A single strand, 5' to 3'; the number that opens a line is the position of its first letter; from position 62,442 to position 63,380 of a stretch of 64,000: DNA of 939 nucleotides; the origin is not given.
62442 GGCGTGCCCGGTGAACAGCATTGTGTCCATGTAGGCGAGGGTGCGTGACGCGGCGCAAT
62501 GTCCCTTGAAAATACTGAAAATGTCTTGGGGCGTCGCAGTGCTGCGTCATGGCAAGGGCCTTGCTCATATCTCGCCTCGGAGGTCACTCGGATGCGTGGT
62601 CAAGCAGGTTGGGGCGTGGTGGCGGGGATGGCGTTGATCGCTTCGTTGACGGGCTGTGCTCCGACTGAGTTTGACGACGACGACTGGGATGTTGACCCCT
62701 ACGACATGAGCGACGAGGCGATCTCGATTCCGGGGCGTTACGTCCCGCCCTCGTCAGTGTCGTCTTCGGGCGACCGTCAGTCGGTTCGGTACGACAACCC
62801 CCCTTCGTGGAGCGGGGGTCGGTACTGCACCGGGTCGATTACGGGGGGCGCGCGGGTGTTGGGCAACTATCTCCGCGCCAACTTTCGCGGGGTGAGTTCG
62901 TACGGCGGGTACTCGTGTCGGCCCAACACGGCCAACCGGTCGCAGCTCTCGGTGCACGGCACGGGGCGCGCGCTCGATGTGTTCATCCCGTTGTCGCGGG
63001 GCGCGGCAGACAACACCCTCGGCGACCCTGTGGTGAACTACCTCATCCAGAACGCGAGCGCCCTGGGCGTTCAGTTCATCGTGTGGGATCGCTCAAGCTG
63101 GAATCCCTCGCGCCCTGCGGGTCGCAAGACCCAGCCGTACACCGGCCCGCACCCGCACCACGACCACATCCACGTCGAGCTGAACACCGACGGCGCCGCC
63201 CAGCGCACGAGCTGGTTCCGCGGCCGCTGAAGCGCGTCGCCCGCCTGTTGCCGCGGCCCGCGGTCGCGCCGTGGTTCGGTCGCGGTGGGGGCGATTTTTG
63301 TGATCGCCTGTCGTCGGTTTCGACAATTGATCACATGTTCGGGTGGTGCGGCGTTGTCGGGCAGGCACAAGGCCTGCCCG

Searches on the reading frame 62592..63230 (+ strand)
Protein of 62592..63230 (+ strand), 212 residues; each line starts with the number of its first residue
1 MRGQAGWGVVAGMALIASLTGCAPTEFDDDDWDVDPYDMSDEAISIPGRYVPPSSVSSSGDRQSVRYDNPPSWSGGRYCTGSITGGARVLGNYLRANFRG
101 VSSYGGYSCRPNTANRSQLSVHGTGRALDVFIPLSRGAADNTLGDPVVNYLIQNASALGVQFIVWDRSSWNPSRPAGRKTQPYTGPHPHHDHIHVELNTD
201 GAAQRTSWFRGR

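Call 64: list_cluster_members(proteins=[window:62592-63230:+, window:59250-59963:+, window:60902-62353:-, window:60902-62356:-, window:3198-5906:+, window:57489-59240:+, window:56858-57403:+, window:45104-46507:+, window:41275-42747:+, window:8627-9484:+])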
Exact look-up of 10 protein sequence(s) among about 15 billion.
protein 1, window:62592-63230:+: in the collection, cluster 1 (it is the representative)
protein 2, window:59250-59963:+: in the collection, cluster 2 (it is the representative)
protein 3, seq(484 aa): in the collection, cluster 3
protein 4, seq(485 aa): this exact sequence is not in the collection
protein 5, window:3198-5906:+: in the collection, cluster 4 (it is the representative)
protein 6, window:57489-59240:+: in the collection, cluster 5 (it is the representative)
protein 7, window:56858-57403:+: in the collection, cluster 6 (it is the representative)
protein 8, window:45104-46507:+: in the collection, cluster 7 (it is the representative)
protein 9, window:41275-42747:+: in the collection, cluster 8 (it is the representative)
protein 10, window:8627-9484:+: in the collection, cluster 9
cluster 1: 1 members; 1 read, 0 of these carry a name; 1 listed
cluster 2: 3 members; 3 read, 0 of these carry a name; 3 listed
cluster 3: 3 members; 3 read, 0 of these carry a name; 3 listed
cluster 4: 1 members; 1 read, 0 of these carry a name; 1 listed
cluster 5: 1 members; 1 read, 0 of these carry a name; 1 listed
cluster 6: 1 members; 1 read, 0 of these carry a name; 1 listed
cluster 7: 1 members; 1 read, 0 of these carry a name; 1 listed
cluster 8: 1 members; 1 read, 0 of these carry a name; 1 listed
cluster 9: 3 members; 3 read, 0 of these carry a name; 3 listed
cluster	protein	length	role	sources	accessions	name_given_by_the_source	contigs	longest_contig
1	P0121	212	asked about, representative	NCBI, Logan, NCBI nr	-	-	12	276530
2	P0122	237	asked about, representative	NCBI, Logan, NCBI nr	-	-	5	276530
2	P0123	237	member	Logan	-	-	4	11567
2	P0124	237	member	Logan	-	-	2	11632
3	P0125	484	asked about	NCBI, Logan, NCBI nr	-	-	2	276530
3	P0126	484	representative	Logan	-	-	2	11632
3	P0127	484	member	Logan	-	-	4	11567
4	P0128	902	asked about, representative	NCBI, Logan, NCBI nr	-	-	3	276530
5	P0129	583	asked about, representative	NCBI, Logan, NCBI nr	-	-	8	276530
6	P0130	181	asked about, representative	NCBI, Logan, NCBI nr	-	-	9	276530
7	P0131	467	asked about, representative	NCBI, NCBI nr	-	-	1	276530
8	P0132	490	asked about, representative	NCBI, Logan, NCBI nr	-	-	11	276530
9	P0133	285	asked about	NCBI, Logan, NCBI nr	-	-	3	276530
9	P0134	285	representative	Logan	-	-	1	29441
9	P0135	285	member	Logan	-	-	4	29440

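Call 65: find_encoding_contigs(protein=window:62592-63230:+, flank=10000, max_places=3)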
Protein window:62592-63230:+ (212 aa): 12 contigs read that carry it; 3 places shown.
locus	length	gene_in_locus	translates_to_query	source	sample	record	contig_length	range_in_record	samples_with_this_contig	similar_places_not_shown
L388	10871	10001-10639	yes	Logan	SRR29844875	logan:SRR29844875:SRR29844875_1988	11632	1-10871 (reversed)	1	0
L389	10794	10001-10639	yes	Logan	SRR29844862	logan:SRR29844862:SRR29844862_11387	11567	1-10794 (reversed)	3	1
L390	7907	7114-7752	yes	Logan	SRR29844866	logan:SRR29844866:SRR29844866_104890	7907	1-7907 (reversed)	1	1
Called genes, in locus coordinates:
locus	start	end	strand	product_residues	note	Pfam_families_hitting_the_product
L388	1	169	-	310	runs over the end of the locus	?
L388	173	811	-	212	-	-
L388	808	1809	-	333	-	PF13379:NMT1_2, PF09084:NMT1, PF12974:Phosphonate-bd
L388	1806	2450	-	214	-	PF00528:BPD_transp_1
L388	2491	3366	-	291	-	PF00005:ABC_tran, PF13304:AAA_21 (faint)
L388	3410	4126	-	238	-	PF13560:HTH_31, PF01381:HTH_3, PF12844:HTH_19 (faint), PF13443:HTH_26 (faint), PF02311:AraC_binding (weak), PF07883:Cupin_2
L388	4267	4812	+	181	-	PF03308:MeaB (weak), PF01583:APS_kinase, PF13671:AAA_33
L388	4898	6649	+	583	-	PF03460:NIR_SIR_ferr, PF01077:NIR_SIR, PF03460:NIR_SIR_ferr, PF01077:NIR_SIR (weak)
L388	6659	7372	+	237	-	PF01507:PAPS_reduct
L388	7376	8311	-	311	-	PF01745:IPT, PF01715:IPPT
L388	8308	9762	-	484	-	PF08323:Glyco_transf_5, PF13439:Glyco_transf_4 (weak), PF13579:Glyco_trans_4_4 (weak), PF20706:GT4-conflict (weak), PF00534:Glycos_transf_1, PF13692:Glyco_trans_1_4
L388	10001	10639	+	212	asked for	PF26571:VldE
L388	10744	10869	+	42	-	?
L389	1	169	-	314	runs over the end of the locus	?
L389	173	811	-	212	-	-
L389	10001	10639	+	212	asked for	PF26571:VldE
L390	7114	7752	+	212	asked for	PF26571:VldE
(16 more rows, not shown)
